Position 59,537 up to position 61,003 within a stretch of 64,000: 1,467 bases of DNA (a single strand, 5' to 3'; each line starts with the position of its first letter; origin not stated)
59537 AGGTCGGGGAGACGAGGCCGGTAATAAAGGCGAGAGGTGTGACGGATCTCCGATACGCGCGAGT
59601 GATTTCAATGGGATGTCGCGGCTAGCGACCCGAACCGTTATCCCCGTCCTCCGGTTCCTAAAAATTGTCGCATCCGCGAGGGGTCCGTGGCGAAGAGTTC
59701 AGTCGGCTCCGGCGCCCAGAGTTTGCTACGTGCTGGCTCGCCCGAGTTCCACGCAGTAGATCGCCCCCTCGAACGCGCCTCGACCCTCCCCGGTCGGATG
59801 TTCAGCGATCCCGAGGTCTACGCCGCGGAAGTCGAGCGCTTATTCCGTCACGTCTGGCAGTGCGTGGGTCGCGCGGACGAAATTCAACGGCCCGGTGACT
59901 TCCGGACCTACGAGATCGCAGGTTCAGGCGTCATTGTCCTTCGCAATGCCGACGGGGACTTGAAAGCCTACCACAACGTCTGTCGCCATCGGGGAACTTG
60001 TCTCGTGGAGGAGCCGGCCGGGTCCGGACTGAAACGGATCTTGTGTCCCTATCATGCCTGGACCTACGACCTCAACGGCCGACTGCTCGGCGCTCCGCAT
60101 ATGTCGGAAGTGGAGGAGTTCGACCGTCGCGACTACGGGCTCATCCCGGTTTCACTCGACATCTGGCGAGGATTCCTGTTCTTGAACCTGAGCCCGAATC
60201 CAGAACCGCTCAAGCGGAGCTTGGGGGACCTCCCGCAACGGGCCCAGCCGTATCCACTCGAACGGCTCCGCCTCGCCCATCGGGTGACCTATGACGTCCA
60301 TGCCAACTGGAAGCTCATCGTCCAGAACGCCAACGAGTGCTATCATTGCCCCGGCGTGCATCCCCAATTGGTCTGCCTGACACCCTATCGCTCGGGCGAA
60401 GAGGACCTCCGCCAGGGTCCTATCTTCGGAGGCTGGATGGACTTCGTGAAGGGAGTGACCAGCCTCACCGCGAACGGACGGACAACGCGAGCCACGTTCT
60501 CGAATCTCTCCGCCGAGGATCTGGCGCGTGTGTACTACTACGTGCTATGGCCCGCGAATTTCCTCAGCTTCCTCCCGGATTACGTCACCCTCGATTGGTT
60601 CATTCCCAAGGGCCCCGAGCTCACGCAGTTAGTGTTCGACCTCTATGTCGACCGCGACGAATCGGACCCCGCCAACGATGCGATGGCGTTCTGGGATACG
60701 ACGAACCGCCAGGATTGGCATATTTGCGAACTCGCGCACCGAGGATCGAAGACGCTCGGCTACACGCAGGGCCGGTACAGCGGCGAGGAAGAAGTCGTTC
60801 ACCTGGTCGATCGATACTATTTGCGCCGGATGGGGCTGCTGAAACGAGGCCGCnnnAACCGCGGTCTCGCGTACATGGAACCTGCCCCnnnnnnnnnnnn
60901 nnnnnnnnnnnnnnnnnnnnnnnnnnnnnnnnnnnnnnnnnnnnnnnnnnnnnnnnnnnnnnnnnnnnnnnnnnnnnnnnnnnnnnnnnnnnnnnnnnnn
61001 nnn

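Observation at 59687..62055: Convergent pair of paralogous Rieske/mononuclear-iron oxygenases next to a glycosylated family-5 binding protein, with no reductase partner in the window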

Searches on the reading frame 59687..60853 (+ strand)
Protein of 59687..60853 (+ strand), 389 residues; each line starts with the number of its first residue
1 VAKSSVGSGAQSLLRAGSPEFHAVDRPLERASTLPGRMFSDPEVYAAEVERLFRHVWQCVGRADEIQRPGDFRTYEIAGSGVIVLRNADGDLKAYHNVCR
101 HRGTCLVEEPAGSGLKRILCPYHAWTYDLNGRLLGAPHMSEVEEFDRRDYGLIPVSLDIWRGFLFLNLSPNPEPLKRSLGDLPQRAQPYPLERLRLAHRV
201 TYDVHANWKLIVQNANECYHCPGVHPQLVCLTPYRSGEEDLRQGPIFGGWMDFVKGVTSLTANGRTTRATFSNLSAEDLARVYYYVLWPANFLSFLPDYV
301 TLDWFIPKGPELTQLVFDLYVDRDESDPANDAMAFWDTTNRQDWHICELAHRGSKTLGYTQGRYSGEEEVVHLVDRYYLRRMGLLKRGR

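Call 4: search_protein_families(library=pfam, proteins=[window:59687-60853:+], max_evalue=0.01)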
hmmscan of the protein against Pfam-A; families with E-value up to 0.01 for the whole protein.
window:59687-60853:+ (389 aa): 2 families
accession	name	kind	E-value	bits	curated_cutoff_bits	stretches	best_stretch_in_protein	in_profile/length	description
PF00848.25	Ring_hydroxyl_A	-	6.9e-37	127.8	24.9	1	191-382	1-206/208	Ring hydroxylating alpha subunit (catalytic domain)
PF00355.32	Rieske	-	8.4e-20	70.9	20.3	1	57-145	2-87/88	Rieske [2Fe-2S] domain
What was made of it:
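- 59687..60856 (+): RO-A: Rieske/mononuclear-iron monooxygenase alpha subunit, 389 aa. Carries Ala215 at the position of CntA Tyr203. Pfam Rieske + Ring_hydroxyl_A in call 4.
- On Rieske non-heme iron oxygenase, alpha subunit: Pfam PF00355 and PF00848, both far above cutoff (call 4).
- Checked: Both hit Pfam Rieske (E 1e-17 to 1e-20) and Ring_hydroxyl_A (E 1e-37 to 1e-51) (call 4).
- Pfam Ring_hydroxyl_A matches (call 4).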

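Call 5: search_protein_families(library=ncbifam, proteins=[window:59687-60853:+], max_evalue=0.01)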
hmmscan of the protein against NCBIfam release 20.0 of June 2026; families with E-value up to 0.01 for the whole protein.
window:59687-60853:+ (389 aa): 6 families
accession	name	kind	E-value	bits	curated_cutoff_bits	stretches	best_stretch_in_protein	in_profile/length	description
NF058607.1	GlBtMonoOxGbcA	equivalog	1.8e-58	198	670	2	31-230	30-227/420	glycine betaine monooxygenase oxygenase subunit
NF041684.1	ant_diox_AndAc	equivalog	5.3e-28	97.7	750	1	23-227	12-224/418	anthranilate 1,2-dioxygenase large subunit AndAc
TIGR03228.1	anthran_1_2_A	equivalog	1.5e-26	93.1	671.9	1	34-235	16-223/438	anthranilate 1,2-dioxygenase large subunit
NF042946.1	3PPDioc_HcaE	equivalog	9.1e-23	81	830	1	35-226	17-215/450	3-phenylpropionate/cinnamic acid dioxygenase subunit alpha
TIGR03229.1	benzo_1_2_benA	equivalog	1.4e-21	76.9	780.95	1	37-236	19-226/433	benzoate 1,2-dioxygenase large subunit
NF052579.1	BetMthstMoxSdmAMthl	equivalog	8.1e-06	25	600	1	67-138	27-96/351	4beta-methylsterol monooxygenase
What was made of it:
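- Closest known: Stachydrine demethylase Stc2, glycine betaine monooxygenase GbcA/BmoA, group Vb. Same: GbcA is the best NCBIfam model (call 5).
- GbcA is the best NCBIfam model for both (call 5).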

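Call 7: search_solved_structures(query=window:59687-60853:+, max_evalue=0.00001, show_alignments=1)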
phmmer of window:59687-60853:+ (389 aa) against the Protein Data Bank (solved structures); distinct sequences matched with E-value up to 0.00001: 41.
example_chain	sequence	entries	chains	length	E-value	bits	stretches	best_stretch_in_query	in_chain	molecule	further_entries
6y8j_A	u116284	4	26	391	1.2e-43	152.7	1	31-365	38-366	Carnitine monooxygenase oxygenase subunit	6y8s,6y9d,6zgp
6y9c_A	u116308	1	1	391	2.1e-42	148.6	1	31-365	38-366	Carnitine monooxygenase oxygenase subunit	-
4qup_A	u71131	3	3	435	2.5e-41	145.1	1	11-230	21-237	Monoxygenase; demethylase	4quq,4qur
3vca_A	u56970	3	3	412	1.3e-40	142.7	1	24-229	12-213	Ring-hydroxylating dioxygenase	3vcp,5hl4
3n0q_A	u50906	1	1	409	1.9e-38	135.6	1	34-230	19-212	Putative aromatic-ring hydroxylating dioxygenase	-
9jp5_A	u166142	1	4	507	2e-28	102.6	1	30-243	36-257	Phthalate 3,4-dioxygenase alpha subunit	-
7yls_B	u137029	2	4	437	4.8e-26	94.8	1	37-225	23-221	Rieske (2Fe-2S) domain protein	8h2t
9o71_A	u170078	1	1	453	5.4e-26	94.6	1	37-225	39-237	Phenylpropionate dioxygenase-like ring-hydroxylating dioxygenase large terminal subunit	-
2b1x_A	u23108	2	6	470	3.2e-25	92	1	33-230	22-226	naphthalene dioxygenase large subunit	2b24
3en1_A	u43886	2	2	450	9.1e-25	90.6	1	29-221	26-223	Benzene 1,2-dioxygenase subunit alpha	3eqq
1wql_A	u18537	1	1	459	1.1e-24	90.3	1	31-221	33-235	iron-sulfur protein large subunit of cumene dioxygenase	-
3gzx_A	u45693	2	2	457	3.8e-24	88.5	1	33-221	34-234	Biphenyl dioxygenase subunit alpha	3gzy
1uli_A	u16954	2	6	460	7.1e-24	87.6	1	29-220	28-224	biphenyl dioxygenase large subunit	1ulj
8k0a_A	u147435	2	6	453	7.1e-24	87.6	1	35-237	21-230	3-phenylpropionate/cinnamic acid dioxygenase subunit alpha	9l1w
7c8z_A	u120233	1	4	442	2.5e-22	82.5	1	27-226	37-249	Salicylate 5-hydroxylase, large oxygenase component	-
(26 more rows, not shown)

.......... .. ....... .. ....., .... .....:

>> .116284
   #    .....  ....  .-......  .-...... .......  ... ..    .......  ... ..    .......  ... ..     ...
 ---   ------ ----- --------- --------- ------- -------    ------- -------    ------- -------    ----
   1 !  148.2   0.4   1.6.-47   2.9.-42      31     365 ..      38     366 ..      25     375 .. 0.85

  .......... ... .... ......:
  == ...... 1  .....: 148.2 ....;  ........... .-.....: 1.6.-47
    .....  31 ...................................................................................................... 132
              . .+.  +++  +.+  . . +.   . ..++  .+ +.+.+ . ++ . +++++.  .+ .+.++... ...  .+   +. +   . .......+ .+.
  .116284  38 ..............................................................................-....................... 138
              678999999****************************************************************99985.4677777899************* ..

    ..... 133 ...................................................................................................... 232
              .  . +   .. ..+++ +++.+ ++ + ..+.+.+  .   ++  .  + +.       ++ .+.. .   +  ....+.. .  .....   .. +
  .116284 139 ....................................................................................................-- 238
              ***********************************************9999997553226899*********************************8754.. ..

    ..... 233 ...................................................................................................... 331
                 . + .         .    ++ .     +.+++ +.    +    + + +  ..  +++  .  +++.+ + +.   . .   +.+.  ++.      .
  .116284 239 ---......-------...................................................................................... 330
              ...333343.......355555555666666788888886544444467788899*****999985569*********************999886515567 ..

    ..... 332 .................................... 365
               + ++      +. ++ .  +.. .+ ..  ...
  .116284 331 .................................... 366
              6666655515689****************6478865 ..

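Call 70: find_homologous_proteins(query=window:59687-60853:+, max_evalue=1e-20)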
Query window:59687-60853:+ (389 aa): 5868 proteins with E <= 1e-20 among 8000 candidates; the best 120 are listed.
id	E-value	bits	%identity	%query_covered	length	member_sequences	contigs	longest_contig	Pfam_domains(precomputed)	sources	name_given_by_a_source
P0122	1.3e-264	895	95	100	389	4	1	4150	PF00355.33,PF00848.26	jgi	jgi:glycine betaine catabolism A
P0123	1.6e-259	879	94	100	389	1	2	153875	PF00355.33,PF00848.26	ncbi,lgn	ncbi:MAG: aromatic ring-hydroxylating dioxygenase subunit alpha [Thermoplasmata archaeon]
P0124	1.1e-251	853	90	100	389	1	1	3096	PF00355.33,PF00848.26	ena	-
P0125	6.7e-241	817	87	100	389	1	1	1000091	PF00355.33,PF00848.26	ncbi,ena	-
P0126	9.4e-201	685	74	100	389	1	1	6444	PF00355.33,PF00848.26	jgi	jgi:glycine betaine catabolism A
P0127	3.6e-193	660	71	100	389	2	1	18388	PF00355.33,PF00848.26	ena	-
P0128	5.7e-193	659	73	94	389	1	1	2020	PF00355.33,PF00848.26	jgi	jgi:glycine betaine catabolism A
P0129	1.5e-192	658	74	94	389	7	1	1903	PF00355.33,PF00848.26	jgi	-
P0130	3.7e-191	653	71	98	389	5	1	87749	PF00355.33,PF00848.26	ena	-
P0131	1.8e-190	651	70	99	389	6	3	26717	PF00355.33,PF00848.26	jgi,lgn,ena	-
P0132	2.0e-190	651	72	95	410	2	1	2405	PF00355.33,PF00848.26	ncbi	-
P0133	1.5e-189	648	72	95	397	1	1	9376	PF00355.33,PF00848.26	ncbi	-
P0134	1.9e-189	648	70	100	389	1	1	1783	PF00355.33,PF00848.26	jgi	jgi:phenylpropionate dioxygenase-like ring-hydroxylating dioxygenase large terminal subunit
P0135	2.9e-189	647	70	99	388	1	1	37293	PF00355.33,PF00848.26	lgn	-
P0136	9.7e-189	646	69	100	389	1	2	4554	PF00355.33,PF00848.26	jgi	jgi:phenylpropionate dioxygenase-like ring-hydroxylating dioxygenase large terminal subunit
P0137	1.2e-188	645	72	96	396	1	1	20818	PF00355.33,PF00848.26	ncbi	-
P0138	1.7e-188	645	68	100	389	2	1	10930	PF00355.33,PF00848.26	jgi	jgi:phenylpropionate dioxygenase-like ring-hydroxylating dioxygenase large terminal subunit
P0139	2.6e-188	644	71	98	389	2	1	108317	PF00355.33,PF00848.26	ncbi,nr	ncbi:MAG: aromatic ring-hydroxylating dioxygenase subunit alpha [Thermoplasmata archaeon]|nr:aromati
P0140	3.5e-188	644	70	96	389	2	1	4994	PF00355.33,PF00848.26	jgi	jgi:glycine betaine catabolism A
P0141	5.1e-188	643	69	100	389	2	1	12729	PF00355.33,PF00848.26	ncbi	-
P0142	1.5e-187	642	69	99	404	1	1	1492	PF00355.33,PF00848.26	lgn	-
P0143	1.6e-187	642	73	94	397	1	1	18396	PF00355.33,PF00848.26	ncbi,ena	-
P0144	2.2e-187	641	72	95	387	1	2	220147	PF00355.33,PF00848.26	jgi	jgi:glycine betaine catabolism A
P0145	4.1e-187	640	72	94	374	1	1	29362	PF00355.33,PF00848.26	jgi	jgi:glycine betaine catabolism A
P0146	4.4e-187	640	70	99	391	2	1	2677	PF00355.33,PF00848.26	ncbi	-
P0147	6.5e-187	640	69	100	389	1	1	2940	PF00355.33,PF00848.26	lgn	-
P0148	7.0e-187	639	72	92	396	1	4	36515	PF00355.33,PF00848.26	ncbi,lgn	-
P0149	1.1e-186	639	71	94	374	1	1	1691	PF00355.33,PF00848.26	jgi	jgi:Rieske 2Fe-2S family protein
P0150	1.2e-186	639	72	94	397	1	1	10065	PF00355.33,PF00848.26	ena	-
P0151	1.7e-186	638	70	97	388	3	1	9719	PF00355.33,PF00848.26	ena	-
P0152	2.0e-186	638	70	95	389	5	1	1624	PF00355.33,PF00848.26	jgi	jgi:glycine betaine catabolism A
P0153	2.3e-186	638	70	98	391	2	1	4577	PF00355.33,PF00848.26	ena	-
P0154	7.7e-186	636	72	95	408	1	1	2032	PF00355.33,PF00848.26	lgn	-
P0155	1.3e-185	635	71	94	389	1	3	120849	PF00355.33,PF00848.26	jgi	jgi:glycine betaine catabolism A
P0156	1.3e-185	635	67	99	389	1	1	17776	PF00355.33,PF00848.26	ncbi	-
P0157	2.3e-185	634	73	94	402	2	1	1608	PF00355.33,PF00848.26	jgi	jgi:Rieske 2Fe-2S family protein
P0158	2.4e-185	634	71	95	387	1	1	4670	PF00355.33,PF00848.26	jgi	jgi:glycine betaine catabolism A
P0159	3.4e-185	634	69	98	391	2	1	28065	PF00355.33,PF00848.26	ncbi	-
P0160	4.4e-185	633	67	99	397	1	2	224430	PF00355.33,PF00848.26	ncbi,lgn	-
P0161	5.0e-185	633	69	96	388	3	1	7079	PF00355.33,PF00848.26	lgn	-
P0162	5.2e-185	633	68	100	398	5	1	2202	PF00355.33,PF00848.26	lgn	-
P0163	6.6e-185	633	71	95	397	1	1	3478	PF00355.33,PF00848.26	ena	-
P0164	8.1e-185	633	67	100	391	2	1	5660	PF00355.33,PF00848.26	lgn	-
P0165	8.1e-185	633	70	96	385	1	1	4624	PF00355.33,PF00848.26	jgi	jgi:phenylpropionate dioxygenase-like ring-hydroxylating dioxygenase large terminal subunit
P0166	1.0e-184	632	68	98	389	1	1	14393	PF00355.33,PF00848.26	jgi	jgi:glycine betaine catabolism A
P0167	2.1e-184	631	68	100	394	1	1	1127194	PF00355.33,PF00848.26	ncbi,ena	-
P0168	2.4e-184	631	70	95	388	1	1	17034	PF00355.33,PF00848.26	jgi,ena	-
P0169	2.8e-184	631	72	94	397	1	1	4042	PF00355.33,PF00848.26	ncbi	-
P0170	3.2e-184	631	67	100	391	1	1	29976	PF00355.33,PF00848.26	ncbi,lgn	-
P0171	3.8e-184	630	68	100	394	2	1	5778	PF00355.33,PF00848.26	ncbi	-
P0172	2.9e-183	627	70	95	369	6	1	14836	PF00355.33,PF00848.26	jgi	-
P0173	3.0e-183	627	67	100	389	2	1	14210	PF00355.33,PF00848.26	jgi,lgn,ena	-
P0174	3.6e-183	627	67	100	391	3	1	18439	PF00355.33,PF00848.26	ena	-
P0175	4.4e-183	627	72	95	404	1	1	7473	PF00355.33,PF00848.26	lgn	-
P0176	4.5e-183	627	70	97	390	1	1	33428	PF00355.33,PF00848.26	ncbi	-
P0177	5.6e-183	627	71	94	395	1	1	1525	PF00355.33,PF00848.26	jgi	jgi:phenylpropionate dioxygenase-like ring-hydroxylating dioxygenase large terminal subunit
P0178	9.2e-183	626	71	94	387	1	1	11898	PF00355.33,PF00848.26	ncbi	-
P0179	9.3e-183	626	67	99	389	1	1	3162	PF00355.33,PF00848.26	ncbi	-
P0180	9.7e-183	626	68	96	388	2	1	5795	PF00355.33,PF00848.26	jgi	jgi:glycine betaine catabolism A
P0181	1.0e-182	626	71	94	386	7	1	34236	PF00355.33,PF00848.26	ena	-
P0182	1.1e-182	626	67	100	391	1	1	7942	PF00355.33,PF00848.26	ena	-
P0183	3.6e-182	624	70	95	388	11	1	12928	PF00355.33,PF00848.26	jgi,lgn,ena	-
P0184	3.8e-182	624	69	95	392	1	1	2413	PF00355.33,PF00848.26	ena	-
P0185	4.3e-182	624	71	94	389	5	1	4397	PF00355.33,PF00848.26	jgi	jgi:glycine betaine catabolism A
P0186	1.3e-181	622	69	96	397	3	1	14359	PF00355.33,PF00848.26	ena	-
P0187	1.4e-181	622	70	96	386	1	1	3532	PF00355.33,PF00848.26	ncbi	-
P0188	1.6e-181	622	67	97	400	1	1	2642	PF00355.33,PF00848.26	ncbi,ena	-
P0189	4.5e-181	620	70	97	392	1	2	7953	PF00355.33,PF00848.26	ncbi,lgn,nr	ncbi:MAG TPA: aromatic ring-hydroxylating dioxygenase subunit alpha [Thermoplasmata archaeon]|nr:aro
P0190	1.6e-180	619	69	95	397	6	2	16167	PF00355.33,PF00848.26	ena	-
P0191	2.0e-180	618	67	99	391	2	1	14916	PF00355.33,PF00848.26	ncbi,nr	ncbi:MAG: aromatic ring-hydroxylating dioxygenase subunit alpha [Thermoplasmata archaeon]|nr:aromati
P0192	2.0e-180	618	68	94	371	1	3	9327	PF00355.33,PF00848.26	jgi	jgi:Rieske 2Fe-2S family protein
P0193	2.1e-180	618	67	99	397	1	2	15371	PF00355.33,PF00848.26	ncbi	-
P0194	3.2e-180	617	69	94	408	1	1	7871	PF00355.33,PF00848.26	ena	-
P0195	5.3e-180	617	68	97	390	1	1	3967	PF00355.33,PF00848.26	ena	-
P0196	5.7e-180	617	69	94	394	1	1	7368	PF00355.33,PF00848.26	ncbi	-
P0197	6.2e-180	617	72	90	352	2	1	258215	PF00355.33,PF00848.26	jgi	jgi:Rieske 2Fe-2S family protein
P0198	6.8e-180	616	70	94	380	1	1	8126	PF00355.33,PF00848.26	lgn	-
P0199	9.9e-180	616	68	97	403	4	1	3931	PF00355.33,PF00848.26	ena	-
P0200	1.4e-179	615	66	100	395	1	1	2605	PF00355.33,PF00848.26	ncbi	-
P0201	3.1e-179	614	70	94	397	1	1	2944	PF00355.33,PF00848.26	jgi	jgi:Rieske 2Fe-2S family protein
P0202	3.1e-178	611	68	97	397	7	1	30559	PF00355.33,PF00848.26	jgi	-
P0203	4.3e-178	610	67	99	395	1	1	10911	PF00355.33,PF00848.26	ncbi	-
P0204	4.5e-178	610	67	95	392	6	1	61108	PF00355.33,PF00848.26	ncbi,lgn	-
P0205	8.6e-178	609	67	99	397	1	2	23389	PF00355.33,PF00848.26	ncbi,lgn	-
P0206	9.5e-178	609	69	94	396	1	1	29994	PF00355.33,PF00848.26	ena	-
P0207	1.3e-177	609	68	94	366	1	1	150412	PF00355.33,PF00848.26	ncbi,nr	ncbi:MAG: aromatic ring-hydroxylating dioxygenase subunit alpha [Thermoplasmata archaeon]|nr:aromati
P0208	1.7e-177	609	69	95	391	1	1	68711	PF00355.33,PF00848.26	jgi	jgi:glycine betaine catabolism A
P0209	1.8e-177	608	71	90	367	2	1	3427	PF00355.33,PF00848.26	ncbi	-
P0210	3.3e-177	608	66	96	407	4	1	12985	PF00355.33,PF00848.26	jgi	-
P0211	5.0e-177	607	66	100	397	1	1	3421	PF00355.33,PF00848.26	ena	-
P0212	7.6e-177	606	70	90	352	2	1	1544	PF00355.33,PF00848.26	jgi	jgi:glycine betaine catabolism A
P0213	1.1e-176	606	68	94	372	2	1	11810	PF00355.33,PF00848.26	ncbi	-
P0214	2.1e-176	605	66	95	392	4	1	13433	PF00355.33,PF00848.26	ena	-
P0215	3.9e-176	604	68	98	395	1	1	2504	PF00355.33,PF00848.26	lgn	-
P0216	4.4e-176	604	71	90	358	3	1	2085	PF00355.33,PF00848.26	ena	-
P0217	4.5e-176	604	66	99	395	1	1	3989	PF00355.33,PF00848.26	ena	-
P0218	7.9e-176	603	70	90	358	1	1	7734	PF00355.33,PF00848.26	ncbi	-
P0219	8.8e-176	603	67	95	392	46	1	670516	PF00355.33,PF00848.26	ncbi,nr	ncbi:MAG: aromatic ring-hydroxylating dioxygenase subunit alpha [Thermoplasmata archaeon]|nr:aromati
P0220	2.0e-175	602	68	94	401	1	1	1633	PF00355.33,PF00848.26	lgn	-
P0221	5.5e-175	600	66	94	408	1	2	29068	PF00355.33,PF00848.26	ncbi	-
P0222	5.9e-175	600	68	95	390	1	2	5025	PF00355.33,PF00848.26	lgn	-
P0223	6.1e-175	600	70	92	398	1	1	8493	PF00355.33,PF00848.26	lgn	-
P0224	6.2e-175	600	66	100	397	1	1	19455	PF00355.33,PF00848.26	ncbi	-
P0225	1.0e-174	599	66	95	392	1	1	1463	PF00355.33,PF00848.26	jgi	jgi:glycine betaine catabolism A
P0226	1.2e-174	599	67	93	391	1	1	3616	PF00355.33,PF00848.26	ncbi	-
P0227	3.6e-174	598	64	100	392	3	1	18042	PF00355.33,PF00848.26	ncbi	-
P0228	5.5e-174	597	65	95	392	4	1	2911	PF00355.33,PF00848.26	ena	-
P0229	9.9e-174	596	64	99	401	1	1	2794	PF00355.33,PF00848.26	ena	-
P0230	5.9e-173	594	65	95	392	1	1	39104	PF00355.33,PF00848.26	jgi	jgi:glycine betaine catabolism A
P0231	2.3e-172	592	68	93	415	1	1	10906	PF00355.33,PF00848.26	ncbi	-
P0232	1.1e-171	589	65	94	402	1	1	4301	PF00355.33,PF00848.26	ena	-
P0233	1.2e-171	589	69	89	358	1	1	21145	PF00355.33,PF00848.26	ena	-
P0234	2.5e-171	588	66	93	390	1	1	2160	PF00355.33,PF00848.26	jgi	jgi:Rieske 2Fe-2S family protein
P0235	3.2e-171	588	66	93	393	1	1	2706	PF00355.33,PF00848.26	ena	-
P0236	1.8e-170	585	71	89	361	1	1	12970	PF00355.33,PF00848.26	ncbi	-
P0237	3.3e-170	584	71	86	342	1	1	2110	PF00355.33,PF00848.26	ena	-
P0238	3.8e-170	584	65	95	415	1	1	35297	PF00355.33,PF00848.26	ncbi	ncbi:MAG: aromatic ring-hydroxylating dioxygenase subunit alpha [Thermoplasmata archaeon]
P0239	4.5e-170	584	65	94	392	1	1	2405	PF00355.33,PF00848.26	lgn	-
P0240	4.7e-170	584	69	89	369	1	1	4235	PF00355.33,PF00848.26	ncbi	-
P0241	1.3e-169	582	68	90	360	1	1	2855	PF00355.33,PF00848.26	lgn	-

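Call 81: find_encoding_contigs(protein=P0167, flank=10000, max_places=1)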
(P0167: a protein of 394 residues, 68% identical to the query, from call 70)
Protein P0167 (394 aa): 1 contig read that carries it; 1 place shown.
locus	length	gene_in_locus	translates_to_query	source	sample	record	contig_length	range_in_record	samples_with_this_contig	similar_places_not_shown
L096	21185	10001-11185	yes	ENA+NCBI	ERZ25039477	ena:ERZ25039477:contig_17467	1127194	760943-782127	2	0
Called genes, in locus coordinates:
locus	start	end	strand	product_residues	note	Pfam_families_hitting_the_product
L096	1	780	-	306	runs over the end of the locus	PF01040:UbiA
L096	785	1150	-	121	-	PF12852:Cupin_6 (weak), PF02311:AraC_binding, PF07883:Cupin_2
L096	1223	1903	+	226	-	PF04545:Sigma70_r4 (weak), PF04967:HTH_10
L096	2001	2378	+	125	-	PF14864:Alkyl_sulf_C (weak), PF02036:SCP2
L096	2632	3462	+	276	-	PF00941:FAD_binding_5, PF03450:CO_deh_flav_C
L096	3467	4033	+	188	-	PF00111:Fer2 (weak), PF01799:Fer2_2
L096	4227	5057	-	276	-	PF02625:XdhC_CoxI, PF13478:XdhC_C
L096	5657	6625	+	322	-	PF00005:ABC_tran, PF13304:AAA_21 (weak), PF08352:oligo_HPY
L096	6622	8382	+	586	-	PF00005:ABC_tran, PF13304:AAA_21 (faint), PF00005:ABC_tran, PF08352:oligo_HPY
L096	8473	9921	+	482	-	PF06253:MTTB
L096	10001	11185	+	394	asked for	PF00355:Rieske, PF00848:Ring_hydroxyl_A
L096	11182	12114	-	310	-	PF12911:OppC_N, PF00528:BPD_transp_1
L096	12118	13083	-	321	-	PF00528:BPD_transp_1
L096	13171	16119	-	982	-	PF00496:SBP_bac_5, PF13620:CarboxypepD_reg, PF13715:CarbopepD_reg_2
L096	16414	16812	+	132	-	PF02036:SCP2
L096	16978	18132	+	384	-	PF02771:Acyl-CoA_dh_N, PF02770:Acyl-CoA_dh_M, PF00441:Acyl-CoA_dh_1, PF08028:Acyl-CoA_dh_2, PF22924:ACOX_C_alpha1 (weak)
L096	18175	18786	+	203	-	-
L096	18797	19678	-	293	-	-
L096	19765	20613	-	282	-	PF00892:EamA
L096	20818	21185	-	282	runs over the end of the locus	PF19656:DUF6159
